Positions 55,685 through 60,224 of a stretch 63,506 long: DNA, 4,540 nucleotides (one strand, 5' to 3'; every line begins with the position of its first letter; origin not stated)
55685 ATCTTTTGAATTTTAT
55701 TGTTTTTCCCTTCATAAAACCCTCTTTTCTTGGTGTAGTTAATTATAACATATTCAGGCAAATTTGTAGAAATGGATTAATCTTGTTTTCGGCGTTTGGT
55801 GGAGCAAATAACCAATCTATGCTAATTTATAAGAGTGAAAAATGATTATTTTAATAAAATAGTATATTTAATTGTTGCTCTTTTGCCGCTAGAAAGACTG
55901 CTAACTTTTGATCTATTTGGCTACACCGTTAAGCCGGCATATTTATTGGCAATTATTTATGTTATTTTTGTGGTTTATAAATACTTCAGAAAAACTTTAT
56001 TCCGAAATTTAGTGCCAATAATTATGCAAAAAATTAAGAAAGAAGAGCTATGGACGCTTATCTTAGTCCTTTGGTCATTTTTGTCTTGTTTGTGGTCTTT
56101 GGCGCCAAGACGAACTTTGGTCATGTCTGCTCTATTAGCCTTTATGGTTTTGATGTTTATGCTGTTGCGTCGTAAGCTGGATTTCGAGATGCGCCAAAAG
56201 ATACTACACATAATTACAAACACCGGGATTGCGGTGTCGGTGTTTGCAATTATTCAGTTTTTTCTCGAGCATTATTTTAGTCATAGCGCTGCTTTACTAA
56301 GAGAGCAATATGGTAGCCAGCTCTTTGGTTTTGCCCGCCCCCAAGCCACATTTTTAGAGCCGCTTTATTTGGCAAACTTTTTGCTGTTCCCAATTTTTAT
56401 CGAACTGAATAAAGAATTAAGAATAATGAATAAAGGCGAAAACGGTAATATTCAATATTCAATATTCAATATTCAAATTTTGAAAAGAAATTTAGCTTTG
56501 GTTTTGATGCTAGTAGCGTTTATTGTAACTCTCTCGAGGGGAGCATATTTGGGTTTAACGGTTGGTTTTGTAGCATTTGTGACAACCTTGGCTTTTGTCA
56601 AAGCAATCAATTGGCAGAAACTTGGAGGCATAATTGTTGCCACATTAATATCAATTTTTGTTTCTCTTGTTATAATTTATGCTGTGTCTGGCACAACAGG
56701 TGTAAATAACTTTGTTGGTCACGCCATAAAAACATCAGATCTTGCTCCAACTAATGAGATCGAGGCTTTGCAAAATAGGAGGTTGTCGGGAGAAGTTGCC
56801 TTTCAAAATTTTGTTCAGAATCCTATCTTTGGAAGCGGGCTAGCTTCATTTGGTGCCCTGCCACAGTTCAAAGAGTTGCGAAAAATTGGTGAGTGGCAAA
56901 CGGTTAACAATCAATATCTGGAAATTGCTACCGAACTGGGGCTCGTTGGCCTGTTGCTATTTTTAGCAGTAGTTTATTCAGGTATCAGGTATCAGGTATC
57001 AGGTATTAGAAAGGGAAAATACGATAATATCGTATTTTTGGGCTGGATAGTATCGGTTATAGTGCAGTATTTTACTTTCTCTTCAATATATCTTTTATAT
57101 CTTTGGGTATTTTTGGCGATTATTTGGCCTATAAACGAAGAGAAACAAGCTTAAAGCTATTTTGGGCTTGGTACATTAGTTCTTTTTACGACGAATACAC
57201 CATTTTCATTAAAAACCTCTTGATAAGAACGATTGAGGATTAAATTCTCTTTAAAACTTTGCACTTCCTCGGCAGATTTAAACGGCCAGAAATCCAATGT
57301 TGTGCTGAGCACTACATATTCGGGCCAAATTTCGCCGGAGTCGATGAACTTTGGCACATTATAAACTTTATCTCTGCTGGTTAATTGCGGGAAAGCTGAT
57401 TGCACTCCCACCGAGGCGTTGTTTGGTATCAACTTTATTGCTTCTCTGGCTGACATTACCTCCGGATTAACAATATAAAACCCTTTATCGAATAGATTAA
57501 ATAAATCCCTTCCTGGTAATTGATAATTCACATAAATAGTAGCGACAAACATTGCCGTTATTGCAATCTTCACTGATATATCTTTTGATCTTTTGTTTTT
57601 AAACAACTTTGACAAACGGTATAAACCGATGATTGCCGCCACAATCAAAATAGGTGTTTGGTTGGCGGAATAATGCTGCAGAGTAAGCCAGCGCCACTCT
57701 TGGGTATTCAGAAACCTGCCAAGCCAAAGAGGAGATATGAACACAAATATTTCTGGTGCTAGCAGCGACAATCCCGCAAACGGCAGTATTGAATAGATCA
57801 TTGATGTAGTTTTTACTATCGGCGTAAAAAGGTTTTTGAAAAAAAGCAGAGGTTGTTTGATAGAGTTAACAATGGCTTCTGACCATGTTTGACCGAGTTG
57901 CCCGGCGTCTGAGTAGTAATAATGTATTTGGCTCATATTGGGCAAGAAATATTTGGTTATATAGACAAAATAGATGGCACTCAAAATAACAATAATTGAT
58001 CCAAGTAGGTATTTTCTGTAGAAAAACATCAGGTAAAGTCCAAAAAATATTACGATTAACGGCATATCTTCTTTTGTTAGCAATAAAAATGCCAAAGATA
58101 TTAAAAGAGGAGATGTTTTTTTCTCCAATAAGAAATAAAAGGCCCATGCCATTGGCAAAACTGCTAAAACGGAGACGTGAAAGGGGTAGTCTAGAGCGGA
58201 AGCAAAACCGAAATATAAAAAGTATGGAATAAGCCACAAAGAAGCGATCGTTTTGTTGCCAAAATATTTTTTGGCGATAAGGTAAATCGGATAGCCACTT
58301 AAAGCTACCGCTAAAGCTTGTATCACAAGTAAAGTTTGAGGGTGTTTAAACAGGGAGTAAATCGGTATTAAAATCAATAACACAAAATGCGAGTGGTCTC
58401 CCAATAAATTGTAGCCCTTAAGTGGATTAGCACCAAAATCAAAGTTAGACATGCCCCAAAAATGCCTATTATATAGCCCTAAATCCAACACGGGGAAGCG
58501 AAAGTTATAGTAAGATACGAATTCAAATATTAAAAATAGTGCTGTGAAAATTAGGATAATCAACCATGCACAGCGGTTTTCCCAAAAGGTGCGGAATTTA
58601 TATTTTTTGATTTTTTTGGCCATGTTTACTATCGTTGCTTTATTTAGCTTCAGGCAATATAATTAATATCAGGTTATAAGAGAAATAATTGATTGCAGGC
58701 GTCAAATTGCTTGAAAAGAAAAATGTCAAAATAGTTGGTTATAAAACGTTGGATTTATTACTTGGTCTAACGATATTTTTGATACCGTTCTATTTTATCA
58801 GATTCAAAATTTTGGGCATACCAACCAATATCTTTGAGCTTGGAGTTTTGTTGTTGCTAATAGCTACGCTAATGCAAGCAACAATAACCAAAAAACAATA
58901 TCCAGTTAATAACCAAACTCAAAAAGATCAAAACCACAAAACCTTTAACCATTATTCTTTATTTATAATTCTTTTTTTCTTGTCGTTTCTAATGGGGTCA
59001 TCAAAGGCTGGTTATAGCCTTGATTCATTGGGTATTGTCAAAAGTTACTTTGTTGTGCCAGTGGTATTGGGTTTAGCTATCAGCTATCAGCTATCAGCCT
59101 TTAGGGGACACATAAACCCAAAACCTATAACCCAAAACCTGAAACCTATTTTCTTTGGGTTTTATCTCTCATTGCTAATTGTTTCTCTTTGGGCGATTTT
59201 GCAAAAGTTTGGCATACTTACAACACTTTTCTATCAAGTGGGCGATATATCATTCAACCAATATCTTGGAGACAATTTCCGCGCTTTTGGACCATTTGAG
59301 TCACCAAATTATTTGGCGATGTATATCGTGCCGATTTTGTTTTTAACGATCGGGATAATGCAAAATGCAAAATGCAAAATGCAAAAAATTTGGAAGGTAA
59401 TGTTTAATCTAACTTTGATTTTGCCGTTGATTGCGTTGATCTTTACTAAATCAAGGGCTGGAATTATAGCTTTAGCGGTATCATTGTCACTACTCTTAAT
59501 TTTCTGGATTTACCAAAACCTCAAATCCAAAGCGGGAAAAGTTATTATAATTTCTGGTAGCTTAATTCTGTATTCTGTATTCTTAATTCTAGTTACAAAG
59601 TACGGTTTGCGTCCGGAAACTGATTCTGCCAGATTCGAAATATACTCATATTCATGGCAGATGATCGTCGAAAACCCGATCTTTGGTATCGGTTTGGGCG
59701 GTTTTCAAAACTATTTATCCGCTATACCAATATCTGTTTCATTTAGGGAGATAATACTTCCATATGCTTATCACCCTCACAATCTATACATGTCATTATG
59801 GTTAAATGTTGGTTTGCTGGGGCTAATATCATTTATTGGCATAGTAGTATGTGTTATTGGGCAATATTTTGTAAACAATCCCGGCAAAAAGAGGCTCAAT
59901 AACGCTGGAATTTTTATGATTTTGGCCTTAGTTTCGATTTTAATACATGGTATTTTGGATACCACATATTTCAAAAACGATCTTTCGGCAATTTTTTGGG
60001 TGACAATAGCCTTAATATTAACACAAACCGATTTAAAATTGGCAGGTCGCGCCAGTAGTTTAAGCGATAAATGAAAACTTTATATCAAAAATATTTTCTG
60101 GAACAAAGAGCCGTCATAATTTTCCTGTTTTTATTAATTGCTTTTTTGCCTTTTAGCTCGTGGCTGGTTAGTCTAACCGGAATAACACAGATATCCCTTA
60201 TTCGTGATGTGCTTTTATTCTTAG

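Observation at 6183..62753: Pervasive 7-nt-periodic AT-rich mini-insertions, in-frame inside conserved genes and also in spacers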

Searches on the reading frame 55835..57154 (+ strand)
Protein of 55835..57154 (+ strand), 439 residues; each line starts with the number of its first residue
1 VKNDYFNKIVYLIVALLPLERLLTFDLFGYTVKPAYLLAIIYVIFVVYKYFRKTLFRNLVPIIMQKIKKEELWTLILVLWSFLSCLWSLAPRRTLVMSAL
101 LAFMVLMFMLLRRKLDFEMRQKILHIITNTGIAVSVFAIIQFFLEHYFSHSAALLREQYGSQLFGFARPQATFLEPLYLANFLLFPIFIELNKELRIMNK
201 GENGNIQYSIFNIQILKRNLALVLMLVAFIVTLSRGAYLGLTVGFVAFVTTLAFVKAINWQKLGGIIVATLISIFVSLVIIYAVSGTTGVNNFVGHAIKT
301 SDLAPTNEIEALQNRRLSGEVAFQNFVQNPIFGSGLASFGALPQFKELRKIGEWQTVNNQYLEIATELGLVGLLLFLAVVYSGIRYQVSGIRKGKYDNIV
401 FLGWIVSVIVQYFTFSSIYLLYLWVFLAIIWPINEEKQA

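Call 7: search_protein_families(library=pfam, proteins=[window:55835-57154:+])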
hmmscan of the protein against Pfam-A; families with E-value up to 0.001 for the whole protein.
window:55835-57154:+ (439 aa): 1 family
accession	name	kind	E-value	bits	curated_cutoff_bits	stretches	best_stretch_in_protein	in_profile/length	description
PF04932.20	Wzy_C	-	1.5e-15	57.7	31.7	1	220-377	1-149/149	O-Antigen ligase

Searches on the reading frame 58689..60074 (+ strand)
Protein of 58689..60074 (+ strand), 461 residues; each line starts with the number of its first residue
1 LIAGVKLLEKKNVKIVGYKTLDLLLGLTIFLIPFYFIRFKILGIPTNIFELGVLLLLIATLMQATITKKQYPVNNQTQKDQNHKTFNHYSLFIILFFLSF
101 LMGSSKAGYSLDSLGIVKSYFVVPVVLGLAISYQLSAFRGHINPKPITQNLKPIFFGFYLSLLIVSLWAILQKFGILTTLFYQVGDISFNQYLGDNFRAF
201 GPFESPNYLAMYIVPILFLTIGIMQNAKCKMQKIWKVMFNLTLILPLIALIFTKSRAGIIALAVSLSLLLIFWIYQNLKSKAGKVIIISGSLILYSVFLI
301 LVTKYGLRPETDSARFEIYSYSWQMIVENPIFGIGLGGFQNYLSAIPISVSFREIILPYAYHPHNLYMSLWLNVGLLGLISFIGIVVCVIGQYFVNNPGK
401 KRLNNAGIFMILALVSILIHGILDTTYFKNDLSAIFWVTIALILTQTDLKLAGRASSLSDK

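Call 7: search_protein_families(library=pfam, proteins=[window:58689-60074:+])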
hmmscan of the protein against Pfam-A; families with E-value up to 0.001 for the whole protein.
window:58689-60074:+ (461 aa): 1 family
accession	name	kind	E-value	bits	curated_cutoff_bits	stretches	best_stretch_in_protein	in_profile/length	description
PF04932.20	Wzy_C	-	2.3e-21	76.6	31.7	1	241-383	1-149/149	O-Antigen ligase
